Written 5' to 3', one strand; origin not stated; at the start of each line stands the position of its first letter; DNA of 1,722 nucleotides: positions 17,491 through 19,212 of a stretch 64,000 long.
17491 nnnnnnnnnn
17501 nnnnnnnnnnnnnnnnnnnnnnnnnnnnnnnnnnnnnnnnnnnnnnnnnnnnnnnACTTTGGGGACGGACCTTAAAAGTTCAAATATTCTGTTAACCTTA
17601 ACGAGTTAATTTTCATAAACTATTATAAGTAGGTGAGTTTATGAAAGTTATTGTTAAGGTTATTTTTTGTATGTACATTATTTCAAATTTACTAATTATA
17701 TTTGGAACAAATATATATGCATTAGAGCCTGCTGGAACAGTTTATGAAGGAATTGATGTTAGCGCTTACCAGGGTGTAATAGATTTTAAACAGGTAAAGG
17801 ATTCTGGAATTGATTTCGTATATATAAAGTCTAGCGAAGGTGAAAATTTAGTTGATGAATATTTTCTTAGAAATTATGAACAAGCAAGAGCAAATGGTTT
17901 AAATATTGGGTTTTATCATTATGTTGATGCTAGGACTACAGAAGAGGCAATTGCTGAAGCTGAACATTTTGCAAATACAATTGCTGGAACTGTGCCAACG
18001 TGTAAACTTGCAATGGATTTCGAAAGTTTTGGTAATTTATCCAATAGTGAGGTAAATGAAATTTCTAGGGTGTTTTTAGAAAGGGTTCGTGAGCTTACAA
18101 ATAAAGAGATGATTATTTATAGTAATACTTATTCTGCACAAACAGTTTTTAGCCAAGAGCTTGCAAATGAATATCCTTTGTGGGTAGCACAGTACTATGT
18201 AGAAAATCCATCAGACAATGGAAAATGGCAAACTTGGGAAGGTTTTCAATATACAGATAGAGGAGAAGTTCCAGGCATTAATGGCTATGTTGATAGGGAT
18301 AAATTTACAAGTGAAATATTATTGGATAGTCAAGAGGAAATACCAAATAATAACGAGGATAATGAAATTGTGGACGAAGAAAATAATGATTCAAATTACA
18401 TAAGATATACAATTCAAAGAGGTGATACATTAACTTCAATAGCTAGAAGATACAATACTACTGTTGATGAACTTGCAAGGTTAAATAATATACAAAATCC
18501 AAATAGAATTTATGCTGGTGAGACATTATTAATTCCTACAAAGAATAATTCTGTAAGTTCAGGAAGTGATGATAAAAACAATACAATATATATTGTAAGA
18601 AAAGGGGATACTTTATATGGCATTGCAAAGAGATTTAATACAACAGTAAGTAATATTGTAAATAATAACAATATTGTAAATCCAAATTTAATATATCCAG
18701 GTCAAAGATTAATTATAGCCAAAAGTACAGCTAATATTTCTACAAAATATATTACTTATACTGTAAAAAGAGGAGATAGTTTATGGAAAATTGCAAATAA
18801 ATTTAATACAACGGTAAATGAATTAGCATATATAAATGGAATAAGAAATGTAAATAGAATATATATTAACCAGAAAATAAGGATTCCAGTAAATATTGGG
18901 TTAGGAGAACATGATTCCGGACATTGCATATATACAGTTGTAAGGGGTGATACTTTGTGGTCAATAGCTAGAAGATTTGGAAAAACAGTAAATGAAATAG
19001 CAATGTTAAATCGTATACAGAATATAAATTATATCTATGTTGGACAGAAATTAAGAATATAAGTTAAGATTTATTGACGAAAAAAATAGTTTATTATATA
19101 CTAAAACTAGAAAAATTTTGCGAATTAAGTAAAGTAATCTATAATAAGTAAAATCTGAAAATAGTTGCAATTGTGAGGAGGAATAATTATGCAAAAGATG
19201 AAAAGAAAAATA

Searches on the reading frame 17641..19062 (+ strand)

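Call 28: search_protein_families(library=ncbifam, max_evalue=1e-20, proteins=[window:17641-19062:+])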
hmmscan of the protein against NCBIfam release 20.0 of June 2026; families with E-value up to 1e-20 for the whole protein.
window:17641-19062:+ (473 aa): 10 families
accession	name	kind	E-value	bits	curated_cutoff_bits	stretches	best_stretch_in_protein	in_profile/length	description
TIGR02899.1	spore_safA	subfamily_domain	3.3e-40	135.8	67.85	0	319-359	1-42/44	SafA/ExsA family spore coat assembly protein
NF040883.1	amid_act_ActS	equivalog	5.1e-38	130.7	375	0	252-309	32-89/242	amidase activator ActS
NF052398.1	Agg_Promo_Fact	equivalog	2.8e-34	119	170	0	251-306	27-81/202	aggregation-promoting factor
NF008050.0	PRK10783.1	equivalog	1.2e-31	109.6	508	0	247-359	337-447/457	murein transglycosylase D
NF004974.0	PRK06347.1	equivalog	5e-31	108.4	701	0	360-473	469-591/592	1,4-beta-N-acetylmuramoylhydrolase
NF050804.1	CellDivDipMCaul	equivalog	5.2e-31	108.1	900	0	256-360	136-230/634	cell division endopeptidase DipM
NF010723.1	PRK14125.1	equivalog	7e-29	99.6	60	0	246-301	25-87/87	cell division suppressor protein YneA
NF047755.1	LIC_10271_M23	exception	7e-25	88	180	0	252-310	23-81/207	LIC_10271 family cell wall hydrolase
NF008399.0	PRK11198.1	equivalog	1.4e-24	87.2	134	0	305-361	86-147/149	peptidoglycan-binding protein LysM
NF042931.1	SAG1386_EF1546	equivalog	1.5e-24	86.9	80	0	231-296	88-155/158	SAG1386/EF1546 family surface-associated protein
